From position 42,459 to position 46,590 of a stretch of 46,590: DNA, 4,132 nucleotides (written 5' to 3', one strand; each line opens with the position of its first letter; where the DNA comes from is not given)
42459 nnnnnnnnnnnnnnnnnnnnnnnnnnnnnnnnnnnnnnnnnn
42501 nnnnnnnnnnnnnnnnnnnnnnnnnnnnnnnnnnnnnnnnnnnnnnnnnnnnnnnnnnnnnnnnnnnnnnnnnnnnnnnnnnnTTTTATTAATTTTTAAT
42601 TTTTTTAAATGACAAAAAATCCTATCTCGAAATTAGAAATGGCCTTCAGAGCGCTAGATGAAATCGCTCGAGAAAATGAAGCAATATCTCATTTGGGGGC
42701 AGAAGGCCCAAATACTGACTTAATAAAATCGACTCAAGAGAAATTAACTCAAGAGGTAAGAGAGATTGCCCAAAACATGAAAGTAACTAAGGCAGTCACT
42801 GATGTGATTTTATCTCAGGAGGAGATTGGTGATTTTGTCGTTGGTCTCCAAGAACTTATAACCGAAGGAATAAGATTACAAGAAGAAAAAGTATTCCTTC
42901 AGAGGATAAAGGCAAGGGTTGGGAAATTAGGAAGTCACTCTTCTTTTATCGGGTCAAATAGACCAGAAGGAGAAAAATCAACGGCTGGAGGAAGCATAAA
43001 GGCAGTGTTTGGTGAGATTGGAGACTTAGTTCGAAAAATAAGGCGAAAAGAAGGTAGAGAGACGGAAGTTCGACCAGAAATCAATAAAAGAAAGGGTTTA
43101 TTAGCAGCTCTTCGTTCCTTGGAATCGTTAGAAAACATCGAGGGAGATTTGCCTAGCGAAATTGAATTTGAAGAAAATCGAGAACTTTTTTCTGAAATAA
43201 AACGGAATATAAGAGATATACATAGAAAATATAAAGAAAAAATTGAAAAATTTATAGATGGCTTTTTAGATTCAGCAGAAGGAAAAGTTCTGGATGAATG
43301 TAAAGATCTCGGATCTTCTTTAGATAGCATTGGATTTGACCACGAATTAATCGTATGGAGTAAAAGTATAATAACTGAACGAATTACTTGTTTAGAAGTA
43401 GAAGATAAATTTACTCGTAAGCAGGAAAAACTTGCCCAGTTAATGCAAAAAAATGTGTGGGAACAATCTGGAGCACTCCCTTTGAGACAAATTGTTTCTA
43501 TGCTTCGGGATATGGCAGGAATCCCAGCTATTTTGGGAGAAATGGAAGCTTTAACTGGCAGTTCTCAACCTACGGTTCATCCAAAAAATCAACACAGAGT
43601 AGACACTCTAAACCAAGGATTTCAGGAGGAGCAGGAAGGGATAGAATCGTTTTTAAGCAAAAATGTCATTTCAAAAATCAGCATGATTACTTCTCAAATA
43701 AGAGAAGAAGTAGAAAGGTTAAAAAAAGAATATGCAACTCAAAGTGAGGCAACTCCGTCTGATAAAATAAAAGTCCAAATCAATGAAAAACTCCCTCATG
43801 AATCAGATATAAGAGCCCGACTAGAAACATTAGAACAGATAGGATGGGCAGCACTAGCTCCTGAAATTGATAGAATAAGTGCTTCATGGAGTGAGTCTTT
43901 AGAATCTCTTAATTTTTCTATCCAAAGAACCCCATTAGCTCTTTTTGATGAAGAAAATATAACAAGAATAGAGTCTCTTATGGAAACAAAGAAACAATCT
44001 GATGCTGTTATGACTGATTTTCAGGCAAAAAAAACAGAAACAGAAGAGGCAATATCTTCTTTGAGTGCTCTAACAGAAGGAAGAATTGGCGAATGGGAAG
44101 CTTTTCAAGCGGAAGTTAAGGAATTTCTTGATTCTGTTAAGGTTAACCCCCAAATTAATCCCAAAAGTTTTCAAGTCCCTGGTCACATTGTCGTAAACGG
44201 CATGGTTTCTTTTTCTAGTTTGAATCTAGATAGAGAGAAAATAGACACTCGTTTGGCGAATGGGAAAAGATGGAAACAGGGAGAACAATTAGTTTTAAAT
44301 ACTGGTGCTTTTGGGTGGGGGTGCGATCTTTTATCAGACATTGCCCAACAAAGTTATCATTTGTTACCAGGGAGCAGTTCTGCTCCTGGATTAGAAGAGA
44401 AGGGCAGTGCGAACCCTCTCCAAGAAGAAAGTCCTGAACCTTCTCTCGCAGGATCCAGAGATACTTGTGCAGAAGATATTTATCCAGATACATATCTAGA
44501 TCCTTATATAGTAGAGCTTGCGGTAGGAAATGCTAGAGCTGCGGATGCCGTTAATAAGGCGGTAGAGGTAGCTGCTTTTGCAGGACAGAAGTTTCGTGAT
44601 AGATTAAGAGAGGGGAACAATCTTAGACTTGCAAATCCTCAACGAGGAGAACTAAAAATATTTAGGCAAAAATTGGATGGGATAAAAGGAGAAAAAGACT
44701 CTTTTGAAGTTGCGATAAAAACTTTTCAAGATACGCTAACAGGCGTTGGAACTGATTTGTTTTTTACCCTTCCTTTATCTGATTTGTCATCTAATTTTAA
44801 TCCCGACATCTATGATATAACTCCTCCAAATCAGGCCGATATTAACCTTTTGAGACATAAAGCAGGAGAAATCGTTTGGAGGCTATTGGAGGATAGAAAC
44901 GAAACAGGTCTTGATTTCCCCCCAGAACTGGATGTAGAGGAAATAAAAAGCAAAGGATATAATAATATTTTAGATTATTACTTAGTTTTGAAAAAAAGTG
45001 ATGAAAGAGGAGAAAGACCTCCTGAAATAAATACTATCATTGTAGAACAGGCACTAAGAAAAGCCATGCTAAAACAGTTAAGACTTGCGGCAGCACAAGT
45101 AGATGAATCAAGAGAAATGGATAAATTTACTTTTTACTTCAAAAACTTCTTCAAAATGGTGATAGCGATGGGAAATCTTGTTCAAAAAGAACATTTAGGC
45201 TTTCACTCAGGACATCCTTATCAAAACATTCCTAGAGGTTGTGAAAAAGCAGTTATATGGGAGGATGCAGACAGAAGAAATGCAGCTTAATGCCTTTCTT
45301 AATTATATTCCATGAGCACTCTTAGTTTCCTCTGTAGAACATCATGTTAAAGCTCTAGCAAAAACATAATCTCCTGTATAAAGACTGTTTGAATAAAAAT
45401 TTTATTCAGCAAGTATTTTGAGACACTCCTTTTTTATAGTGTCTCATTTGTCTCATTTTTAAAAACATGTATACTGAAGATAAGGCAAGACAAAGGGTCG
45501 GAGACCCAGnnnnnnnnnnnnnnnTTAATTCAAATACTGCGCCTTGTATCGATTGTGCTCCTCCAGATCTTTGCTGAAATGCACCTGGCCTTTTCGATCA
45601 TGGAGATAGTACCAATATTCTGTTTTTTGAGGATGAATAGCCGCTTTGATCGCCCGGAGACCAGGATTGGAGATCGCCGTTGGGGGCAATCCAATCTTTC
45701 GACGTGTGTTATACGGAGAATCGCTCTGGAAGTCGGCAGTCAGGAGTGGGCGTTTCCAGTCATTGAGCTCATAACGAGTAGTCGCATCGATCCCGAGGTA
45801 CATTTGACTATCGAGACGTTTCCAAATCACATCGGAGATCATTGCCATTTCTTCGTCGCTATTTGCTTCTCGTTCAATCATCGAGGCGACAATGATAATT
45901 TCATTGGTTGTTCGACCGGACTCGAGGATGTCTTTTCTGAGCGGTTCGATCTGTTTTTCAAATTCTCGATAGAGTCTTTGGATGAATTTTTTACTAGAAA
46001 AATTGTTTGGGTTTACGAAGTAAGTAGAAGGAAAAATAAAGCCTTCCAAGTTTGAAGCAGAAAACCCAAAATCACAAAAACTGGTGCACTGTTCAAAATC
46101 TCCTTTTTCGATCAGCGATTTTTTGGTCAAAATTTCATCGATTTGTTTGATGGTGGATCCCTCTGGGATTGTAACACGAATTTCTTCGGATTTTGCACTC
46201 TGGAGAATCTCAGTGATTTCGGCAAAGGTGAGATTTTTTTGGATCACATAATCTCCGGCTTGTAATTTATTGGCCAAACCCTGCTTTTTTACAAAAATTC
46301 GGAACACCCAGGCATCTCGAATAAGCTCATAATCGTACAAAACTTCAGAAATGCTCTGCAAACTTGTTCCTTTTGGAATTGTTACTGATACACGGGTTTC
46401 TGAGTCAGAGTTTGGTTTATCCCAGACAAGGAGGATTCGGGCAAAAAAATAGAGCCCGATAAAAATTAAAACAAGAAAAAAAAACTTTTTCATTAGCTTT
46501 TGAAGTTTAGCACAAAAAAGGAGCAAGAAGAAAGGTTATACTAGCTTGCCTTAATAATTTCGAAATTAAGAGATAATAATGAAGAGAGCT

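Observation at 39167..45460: Operon of two giant uncharacterised proteins (1095-aa 4-TM + coiled-coil; 893-aa soluble coiled-coil) driven from a divergent promoter region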

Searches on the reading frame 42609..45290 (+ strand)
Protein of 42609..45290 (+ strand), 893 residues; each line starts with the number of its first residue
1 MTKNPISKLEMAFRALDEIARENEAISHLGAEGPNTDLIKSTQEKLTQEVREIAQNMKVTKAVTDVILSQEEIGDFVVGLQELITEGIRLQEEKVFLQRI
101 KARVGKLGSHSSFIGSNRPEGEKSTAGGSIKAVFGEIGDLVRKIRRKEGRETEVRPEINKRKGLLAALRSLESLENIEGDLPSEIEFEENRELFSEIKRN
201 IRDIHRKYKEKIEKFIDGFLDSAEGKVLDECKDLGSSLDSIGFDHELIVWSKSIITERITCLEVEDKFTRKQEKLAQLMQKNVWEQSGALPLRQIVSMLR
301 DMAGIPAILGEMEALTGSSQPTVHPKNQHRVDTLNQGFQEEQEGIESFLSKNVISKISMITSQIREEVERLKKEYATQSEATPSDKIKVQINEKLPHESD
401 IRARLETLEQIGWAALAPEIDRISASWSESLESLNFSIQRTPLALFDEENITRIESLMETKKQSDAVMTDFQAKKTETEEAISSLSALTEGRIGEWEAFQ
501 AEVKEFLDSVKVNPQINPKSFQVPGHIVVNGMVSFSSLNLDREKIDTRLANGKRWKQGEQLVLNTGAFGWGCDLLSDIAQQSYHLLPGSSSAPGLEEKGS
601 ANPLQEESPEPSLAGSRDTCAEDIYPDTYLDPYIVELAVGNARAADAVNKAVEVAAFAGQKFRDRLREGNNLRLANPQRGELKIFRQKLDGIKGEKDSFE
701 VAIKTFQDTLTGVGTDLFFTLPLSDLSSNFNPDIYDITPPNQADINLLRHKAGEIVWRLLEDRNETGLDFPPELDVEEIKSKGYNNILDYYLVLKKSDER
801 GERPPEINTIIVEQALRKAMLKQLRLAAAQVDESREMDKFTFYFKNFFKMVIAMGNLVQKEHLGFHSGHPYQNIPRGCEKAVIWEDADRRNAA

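Call 4: search_protein_families(library=pfam, proteins=[window:42609-45290:+], max_evalue=1)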
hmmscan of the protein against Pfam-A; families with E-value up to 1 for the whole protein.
window:42609-45290:+ (893 aa): 1 family
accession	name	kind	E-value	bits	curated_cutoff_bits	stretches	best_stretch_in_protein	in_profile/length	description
PF17193.9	MukF_C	-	0.57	10.8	27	1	175-212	54-91/158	MukF C-terminal domain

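Call 5: search_protein_families(library=padloc, proteins=[window:42609-45290:+], max_evalue=1)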
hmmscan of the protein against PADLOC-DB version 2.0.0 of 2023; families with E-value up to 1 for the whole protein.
window:42609-45290:+ (893 aa): 0 families

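Call 6: search_protein_families(library=ncbifam, proteins=[window:42609-45290:+], max_evalue=1)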
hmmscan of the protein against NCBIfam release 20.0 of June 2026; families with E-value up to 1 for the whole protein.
window:42609-45290:+ (893 aa): 0 families

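Call 7: search_protein_families(library=phrogs, proteins=[window:42609-45290:+], max_evalue=0.01)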
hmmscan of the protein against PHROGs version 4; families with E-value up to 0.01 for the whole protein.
window:42609-45290:+ (893 aa): 0 families

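Call 9: find_homologous_proteins(query=window:42609-45290:+, max_evalue=0.001)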
Query window:42609-45290:+ (893 aa): 1 proteins with E <= 0.001 among 8000 candidates.
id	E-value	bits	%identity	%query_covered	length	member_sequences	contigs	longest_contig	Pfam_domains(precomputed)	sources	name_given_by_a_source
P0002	0.0e+0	1976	100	100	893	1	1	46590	-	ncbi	-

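Call 24: search_solved_structures(query=window:42609-45290:+, max_evalue=10)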
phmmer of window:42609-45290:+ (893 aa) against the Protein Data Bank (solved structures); distinct sequences matched with E-value up to 10: 0.

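Call 55: search_dna_similar(query=window:42609-45290:+, collection=phages, mode=protein, max_evalue=0.1)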
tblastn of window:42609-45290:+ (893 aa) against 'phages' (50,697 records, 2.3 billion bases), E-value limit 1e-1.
No match.

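Call 57: search_dna_similar(query=window:42609-45290:+, collection=plasmids, mode=protein, max_evalue=0.1)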
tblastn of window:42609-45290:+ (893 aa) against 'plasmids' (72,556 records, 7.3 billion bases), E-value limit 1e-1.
No match.

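Call 78: predict_structure(protein=window:42609-45290:+)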
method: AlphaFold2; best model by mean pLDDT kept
length: 893 residues; sequences in the alignment: 1
mean_pLDDT: 38.0   pTM: 0.24
mean pLDDT of the five models: 38.0, 35.3, 34.4, 29.7, 28.8
residues with pLDDT >= 90: 0; 70-90: 0; 50-70: 33; < 50: 860
segments of 3 or more residues with pLDDT < 50: 1-20, 22-34, 36-43, 50-342, 344-365, 378-405, 407-458, 463-468, 470-475, 477-479, 481-663, 672-685, 695-893
pLDDT, mean of each block of 10 residues (from residue 1): 39 44 41 43 49 42 34 37 38 39 35 33 36 38 34 33 35 36 37 42 41 37 35 37 33 31 32 36 35 34 34 34 41 46 45 44 52 48 38 41 47 43 43 37 41 45 47 48 44 41 39 31 24 26 41 41 34 32 29 26 29 32 33 35 42 44 50 48 49 46 42 32 27 27 34 39 35 38 40 41 36 38 41 40 41 36 31 32 30 26
secondary structure, 60 per line:
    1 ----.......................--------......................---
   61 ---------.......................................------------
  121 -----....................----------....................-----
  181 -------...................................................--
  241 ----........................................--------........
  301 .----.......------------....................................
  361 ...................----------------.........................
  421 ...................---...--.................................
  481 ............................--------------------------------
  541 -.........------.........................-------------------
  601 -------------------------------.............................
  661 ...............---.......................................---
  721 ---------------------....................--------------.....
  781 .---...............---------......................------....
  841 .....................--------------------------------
elements in order (helices of 4 or more, strands of 3 or more residues): H5-27 H36-57 H70-108 H126-145 H156-175 H188-238 H245-284 H293-301 H306-312 H325-379 H396-439 H448-508 H542-550 H557-581 H632-675 H679-717 H742-761 H776-781 H785-799 H809-830 H837-861

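Call 83: find_related_loci(query=window:42609-45290:+, collection=viral_contigs, flank=8000)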
Query window:42609-45290:+ (893 aa) in viral_contigs; peptide patterns used: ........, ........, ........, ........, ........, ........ (x = any residue, [..] = any of these).
4 stretches matched a pattern, but none encodes a relative of the query by tblastn (E <= 1e-3).

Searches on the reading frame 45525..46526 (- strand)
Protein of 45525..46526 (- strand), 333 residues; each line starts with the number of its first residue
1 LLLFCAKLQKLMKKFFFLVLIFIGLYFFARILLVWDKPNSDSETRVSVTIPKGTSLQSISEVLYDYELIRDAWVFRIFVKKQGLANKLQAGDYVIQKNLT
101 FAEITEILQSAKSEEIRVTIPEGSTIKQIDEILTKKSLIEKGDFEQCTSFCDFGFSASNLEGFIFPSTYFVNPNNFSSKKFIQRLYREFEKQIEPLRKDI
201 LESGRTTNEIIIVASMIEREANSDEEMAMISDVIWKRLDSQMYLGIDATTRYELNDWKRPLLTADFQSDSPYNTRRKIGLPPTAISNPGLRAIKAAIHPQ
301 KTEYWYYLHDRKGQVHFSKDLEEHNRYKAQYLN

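Call 4: search_protein_families(library=pfam, proteins=[window:45525-46526:-], max_evalue=1)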
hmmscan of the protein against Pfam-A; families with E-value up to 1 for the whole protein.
window:45525-46526:- (333 aa): 3 families
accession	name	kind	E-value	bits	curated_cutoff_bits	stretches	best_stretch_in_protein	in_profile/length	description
PF02618.21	YceG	-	1.7e-78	264.4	32.4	1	48-329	1-274/275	YceG-like family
PF06046.19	Sec6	-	0.022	13.7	29.7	1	182-234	4-58/537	Exocyst complex component Sec6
PF09930.14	DUF2162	-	0.064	13.1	34.4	1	12-55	160-203/223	Predicted transporter (DUF2162)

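Call 46: find_related_loci(query=window:45525-46526:-, collection=genome_contigs, flank=10000)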
Query window:45525-46526:- (333 aa) in genome_contigs; peptide patterns used: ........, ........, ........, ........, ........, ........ (x = any residue, [..] = any of these).
72 stretches matched a pattern; 1 encode a relative of the query (tblastn E <= 1e-3); 1 distinct loci.
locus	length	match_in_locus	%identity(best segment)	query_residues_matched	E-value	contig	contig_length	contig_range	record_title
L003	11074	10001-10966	88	12-333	0e+0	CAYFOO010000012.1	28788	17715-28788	MAG TPA_asm: uncultured Candidatus Peribacteria bacterium isolate ERP019367_co2_108 genome assembly, contig: NODE_1262_l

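Call 52: find_related_loci(query=window:45525-46526:-, collection=metagenome_contigs, flank=10000)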
Query window:45525-46526:- (333 aa) in metagenome_contigs; peptide patterns used: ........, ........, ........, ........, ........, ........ (x = any residue, [..] = any of these).
113 stretches matched a pattern, but none encodes a relative of the query by tblastn (E <= 1e-3).
